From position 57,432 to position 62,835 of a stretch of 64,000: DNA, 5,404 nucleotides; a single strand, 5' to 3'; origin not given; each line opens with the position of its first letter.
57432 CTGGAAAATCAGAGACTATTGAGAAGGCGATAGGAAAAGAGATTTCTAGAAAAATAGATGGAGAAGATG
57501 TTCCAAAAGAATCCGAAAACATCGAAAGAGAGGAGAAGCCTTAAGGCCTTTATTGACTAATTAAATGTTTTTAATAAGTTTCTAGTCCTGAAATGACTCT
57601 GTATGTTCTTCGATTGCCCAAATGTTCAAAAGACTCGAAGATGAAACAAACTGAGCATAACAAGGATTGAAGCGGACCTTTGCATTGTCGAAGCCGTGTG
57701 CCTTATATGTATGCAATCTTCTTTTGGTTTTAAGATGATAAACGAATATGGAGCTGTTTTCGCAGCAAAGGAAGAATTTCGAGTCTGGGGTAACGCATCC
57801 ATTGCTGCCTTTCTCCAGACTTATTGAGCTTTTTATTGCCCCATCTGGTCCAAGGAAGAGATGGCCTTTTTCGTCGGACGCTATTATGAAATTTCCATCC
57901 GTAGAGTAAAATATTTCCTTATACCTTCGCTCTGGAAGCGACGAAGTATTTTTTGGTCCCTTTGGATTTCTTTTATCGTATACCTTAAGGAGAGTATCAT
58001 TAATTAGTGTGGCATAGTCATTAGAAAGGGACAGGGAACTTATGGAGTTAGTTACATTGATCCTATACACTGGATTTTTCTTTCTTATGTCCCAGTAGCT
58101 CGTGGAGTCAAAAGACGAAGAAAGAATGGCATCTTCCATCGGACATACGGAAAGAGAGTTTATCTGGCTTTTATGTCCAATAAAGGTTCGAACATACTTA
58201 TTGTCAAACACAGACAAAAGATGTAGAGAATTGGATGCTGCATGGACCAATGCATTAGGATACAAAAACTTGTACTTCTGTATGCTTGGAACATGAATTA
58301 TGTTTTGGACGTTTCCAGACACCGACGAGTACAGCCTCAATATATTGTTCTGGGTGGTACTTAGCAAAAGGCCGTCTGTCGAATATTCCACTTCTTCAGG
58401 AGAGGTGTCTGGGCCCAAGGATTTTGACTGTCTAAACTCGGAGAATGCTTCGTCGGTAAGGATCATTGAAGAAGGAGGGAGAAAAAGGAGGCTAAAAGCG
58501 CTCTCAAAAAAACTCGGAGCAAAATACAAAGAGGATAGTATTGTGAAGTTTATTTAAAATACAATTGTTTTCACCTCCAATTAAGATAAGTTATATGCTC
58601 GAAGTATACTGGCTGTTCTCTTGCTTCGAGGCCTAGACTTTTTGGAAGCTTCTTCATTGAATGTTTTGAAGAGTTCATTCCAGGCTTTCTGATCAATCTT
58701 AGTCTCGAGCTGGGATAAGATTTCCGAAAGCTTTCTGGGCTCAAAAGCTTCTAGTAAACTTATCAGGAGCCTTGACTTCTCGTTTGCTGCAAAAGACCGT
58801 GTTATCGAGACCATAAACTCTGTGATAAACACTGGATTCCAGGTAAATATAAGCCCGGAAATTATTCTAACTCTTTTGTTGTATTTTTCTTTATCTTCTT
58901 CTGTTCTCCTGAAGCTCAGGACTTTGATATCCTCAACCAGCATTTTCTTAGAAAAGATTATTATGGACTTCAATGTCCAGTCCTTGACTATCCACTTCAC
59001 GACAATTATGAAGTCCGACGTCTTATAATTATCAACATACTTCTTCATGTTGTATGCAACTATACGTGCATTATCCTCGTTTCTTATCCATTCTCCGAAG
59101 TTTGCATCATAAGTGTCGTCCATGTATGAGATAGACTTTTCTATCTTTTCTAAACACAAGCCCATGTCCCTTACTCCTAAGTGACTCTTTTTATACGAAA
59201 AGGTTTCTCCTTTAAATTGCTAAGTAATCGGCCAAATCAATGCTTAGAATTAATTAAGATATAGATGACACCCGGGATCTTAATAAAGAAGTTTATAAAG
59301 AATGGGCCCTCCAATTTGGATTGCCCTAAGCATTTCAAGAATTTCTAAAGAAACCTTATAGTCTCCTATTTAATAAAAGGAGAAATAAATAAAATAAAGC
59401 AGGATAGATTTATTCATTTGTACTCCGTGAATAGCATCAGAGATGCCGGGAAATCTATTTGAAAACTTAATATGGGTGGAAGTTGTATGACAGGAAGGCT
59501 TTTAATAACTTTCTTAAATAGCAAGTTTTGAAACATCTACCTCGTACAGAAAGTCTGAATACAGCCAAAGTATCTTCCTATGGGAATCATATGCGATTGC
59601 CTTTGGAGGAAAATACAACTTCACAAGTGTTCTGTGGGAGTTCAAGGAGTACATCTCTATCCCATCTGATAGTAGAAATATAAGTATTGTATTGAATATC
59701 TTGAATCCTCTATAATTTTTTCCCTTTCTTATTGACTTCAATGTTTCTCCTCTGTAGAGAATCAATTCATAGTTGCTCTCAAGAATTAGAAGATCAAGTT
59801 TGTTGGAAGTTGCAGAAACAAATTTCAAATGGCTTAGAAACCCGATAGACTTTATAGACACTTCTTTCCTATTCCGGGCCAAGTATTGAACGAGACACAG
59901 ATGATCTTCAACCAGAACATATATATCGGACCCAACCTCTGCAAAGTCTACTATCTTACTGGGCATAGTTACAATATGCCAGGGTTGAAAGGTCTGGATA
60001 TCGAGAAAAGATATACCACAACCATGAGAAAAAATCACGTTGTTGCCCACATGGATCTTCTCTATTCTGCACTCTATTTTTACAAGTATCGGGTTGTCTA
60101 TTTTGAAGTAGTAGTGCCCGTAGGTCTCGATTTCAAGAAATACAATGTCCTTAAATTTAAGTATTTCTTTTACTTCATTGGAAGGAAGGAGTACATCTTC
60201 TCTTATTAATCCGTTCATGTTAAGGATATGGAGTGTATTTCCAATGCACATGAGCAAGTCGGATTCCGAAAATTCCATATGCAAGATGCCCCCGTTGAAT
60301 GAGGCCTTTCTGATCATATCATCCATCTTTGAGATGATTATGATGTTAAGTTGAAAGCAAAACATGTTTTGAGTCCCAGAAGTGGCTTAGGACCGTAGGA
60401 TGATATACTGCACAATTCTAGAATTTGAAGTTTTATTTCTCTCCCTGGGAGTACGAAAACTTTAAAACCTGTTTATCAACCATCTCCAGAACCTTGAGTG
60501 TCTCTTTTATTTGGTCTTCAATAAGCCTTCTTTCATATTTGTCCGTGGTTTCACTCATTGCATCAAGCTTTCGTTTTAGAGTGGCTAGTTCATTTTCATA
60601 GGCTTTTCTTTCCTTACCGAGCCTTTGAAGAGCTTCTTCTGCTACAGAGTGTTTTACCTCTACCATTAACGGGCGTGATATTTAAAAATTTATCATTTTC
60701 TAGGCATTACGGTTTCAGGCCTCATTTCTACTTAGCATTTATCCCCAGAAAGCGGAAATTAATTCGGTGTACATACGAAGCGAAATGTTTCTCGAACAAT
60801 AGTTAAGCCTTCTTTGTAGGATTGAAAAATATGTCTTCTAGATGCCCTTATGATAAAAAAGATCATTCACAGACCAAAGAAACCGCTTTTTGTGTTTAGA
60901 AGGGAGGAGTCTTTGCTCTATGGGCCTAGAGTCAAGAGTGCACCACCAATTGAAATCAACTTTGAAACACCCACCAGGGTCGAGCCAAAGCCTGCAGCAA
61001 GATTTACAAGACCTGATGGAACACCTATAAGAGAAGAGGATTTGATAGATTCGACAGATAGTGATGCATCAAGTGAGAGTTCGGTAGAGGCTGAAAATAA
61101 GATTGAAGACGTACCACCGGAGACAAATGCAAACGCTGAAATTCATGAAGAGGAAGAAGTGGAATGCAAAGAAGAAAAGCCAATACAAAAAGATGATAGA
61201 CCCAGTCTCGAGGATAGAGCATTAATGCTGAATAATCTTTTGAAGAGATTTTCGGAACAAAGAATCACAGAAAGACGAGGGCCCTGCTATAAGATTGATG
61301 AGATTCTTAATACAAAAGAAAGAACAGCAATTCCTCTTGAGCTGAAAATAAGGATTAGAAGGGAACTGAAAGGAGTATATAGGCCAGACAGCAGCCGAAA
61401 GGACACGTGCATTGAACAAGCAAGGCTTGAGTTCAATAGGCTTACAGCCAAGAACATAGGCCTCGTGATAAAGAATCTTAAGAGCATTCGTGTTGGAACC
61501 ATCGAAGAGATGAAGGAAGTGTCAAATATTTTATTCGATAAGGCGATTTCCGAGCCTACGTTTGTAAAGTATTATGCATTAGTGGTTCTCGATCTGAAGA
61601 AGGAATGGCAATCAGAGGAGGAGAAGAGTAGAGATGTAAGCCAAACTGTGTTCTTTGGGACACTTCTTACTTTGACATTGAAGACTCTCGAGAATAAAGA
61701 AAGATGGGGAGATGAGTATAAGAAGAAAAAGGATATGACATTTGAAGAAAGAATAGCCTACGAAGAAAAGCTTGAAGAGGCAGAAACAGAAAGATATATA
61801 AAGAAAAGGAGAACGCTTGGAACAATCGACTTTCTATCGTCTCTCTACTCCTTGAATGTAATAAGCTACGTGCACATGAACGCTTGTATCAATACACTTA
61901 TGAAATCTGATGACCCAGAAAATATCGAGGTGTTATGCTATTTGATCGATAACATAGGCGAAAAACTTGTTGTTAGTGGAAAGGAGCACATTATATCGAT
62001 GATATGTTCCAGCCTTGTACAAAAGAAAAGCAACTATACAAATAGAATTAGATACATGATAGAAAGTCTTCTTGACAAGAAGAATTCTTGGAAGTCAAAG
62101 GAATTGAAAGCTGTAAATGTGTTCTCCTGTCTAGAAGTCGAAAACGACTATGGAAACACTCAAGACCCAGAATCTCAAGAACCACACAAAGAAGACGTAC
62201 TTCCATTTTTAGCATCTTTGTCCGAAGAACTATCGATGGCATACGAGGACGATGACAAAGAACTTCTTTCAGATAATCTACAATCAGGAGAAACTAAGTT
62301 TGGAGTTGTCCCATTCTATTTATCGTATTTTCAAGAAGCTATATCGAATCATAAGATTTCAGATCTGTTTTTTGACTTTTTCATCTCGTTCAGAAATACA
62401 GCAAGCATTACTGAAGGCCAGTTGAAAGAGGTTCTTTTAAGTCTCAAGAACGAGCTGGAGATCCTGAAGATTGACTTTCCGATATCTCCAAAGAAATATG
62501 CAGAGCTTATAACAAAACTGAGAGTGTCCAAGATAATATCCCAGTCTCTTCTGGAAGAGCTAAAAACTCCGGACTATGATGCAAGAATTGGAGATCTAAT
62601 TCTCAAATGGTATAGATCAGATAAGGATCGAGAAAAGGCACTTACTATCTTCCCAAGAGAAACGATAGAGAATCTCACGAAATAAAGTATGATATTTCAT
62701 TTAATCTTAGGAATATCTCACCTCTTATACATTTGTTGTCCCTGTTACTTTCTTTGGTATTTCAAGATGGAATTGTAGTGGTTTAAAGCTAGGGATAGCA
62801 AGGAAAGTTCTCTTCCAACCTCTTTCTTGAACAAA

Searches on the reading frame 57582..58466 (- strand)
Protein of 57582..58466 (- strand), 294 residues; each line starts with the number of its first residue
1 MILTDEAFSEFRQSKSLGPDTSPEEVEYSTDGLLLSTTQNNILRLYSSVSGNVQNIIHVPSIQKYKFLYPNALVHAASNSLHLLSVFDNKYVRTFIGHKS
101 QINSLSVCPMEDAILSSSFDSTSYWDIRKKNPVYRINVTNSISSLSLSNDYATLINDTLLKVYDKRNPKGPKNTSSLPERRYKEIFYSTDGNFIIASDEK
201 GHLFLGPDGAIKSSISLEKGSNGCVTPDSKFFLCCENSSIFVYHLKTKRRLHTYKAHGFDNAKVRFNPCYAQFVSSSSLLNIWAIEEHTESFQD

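Call 56: search_protein_families(library=pfam, proteins=[window:57582-58466:-], max_evalue=0.0001)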
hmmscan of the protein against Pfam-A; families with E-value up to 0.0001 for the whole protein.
window:57582-58466:- (294 aa): 13 families
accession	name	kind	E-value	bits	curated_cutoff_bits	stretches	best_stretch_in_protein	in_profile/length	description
PF25174.1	Beta-prop_THOC3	-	1.7e-14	53.9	305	2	93-204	40-154/272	THOC3 beta-propeller domain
PF24817.1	WD40_WDHD1_1st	-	4.9e-11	42.8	109.9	1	33-203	58-246/291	WDHD1 first WD40 domain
PF00400.38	WD40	-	9.4e-09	35.9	27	0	90-122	2-34/39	WD domain, G-beta repeat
PF24814.1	WD40_Prp19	-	1.1e-08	34.9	320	0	40-122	39-114/281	Prp19 WD40 domain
PF25173.1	Beta-prop_WDR3_1st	-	1.9e-08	34.6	154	1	76-165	48-142/184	WDR3 first beta-propeller domain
PF25168.1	Beta-prop_WDR36-Utp21_2nd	-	8.4e-07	29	84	1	33-151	171-293/335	WDR36/Utp21 second beta-propeller domain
PF23869.1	Beta-prop_WDR75_1st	-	3.1e-06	27.1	45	0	225-279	2-56/292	WD repeat-containing protein 75 first beta-propeller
PF25175.1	Beta-prop_WDR5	-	7.5e-06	25.8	250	0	26-137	16-133/296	WDR5 beta-propeller domain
PF25171.1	Beta-prop_WDR36-Utp21_1st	-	6.2e-05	23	80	0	69-278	119-256/266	WDR36/Utp21 first beta-propeller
PF25391.1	WD40_Gbeta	-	6.6e-05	22.5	150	0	75-136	202-264/340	G protein beta WD-40 repeat protein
PF23393.2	Beta-prop_WDR90_POC16_2nd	-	7.6e-05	22.5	60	0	29-125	190-290/291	WDR90/POC16, second beta-propeller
PF24807.1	WD40_CDC20-Fz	-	7.8e-05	22.5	200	0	78-166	72-165/292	CDC20/Fizzy WD40 domain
PF25172.1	Beta-prop_WDR3_2nd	-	8e-05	22.4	140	0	28-131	7-113/293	WDR3 second beta-propeller domain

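Call 57: search_solved_structures(query=window:57582-58466:-, max_evalue=0.001)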
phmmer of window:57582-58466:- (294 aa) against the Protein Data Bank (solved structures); distinct sequences matched with E-value up to 0.001: 253 (the best 60 are shown).
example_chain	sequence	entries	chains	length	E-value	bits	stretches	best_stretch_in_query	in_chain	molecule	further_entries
9mzg_B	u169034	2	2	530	4.5e-11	46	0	58-129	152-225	Guanine nucleotide-binding protein G(I)/G(S)/G(T) subunit beta-1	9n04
9h2q_B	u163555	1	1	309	9.9e-10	41.6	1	107-207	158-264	Autophagy-related protein 16-1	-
9l5r_E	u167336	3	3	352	1.6e-09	40.8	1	61-150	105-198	Anaphase-promoting complex subunit 4-like WD40 domain-containing protein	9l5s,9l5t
2ymu_A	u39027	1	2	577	1.7e-09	40.8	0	22-277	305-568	WD-40 REPEAT PROTEIN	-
9qzc_AM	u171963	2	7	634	3e-09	40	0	24-154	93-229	POC1 centriolar protein homolog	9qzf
6g6m_A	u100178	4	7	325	5.7e-09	39.1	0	91-165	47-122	Tako8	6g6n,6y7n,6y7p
6y7o_A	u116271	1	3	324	6.1e-09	39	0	85-166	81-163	Tako8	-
5nnz_B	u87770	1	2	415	7.7e-09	38.6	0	79-136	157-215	Dynein assembly factor with WDR repeat domains 1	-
7mq8_LQ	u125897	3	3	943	8.3e-09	38.5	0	29-131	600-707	WD repeat-containing protein 3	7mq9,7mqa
5nuv_A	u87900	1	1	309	1.8e-08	37.4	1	10-206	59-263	Autophagy-related protein 16-1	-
3mxx_A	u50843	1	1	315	2.9e-08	36.8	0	24-137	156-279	WD repeat-containing protein 5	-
6ufx_A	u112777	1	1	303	3.3e-08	36.5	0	25-128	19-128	WD repeat-containing protein 5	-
24xn_A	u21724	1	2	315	3.6e-08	36.4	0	24-128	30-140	WD repeat-containing protein 5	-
6byn_W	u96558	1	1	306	3.8e-08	36.4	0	24-129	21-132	WD repeat-containing protein 5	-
7jto_B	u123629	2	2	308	3.8e-08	36.4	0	24-129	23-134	WD repeat-containing protein 5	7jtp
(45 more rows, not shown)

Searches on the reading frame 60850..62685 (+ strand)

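Call 56: search_protein_families(library=pfam, proteins=[window:60850-62685:+], max_evalue=0.0001)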
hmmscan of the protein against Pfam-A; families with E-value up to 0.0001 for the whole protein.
window:60850-62685:+ (611 aa): 1 family
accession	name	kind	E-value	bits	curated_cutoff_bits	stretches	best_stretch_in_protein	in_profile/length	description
PF02854.25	MIF4G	-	1.8e-18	67.4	30.8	1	195-412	8-201/203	MIF4G domain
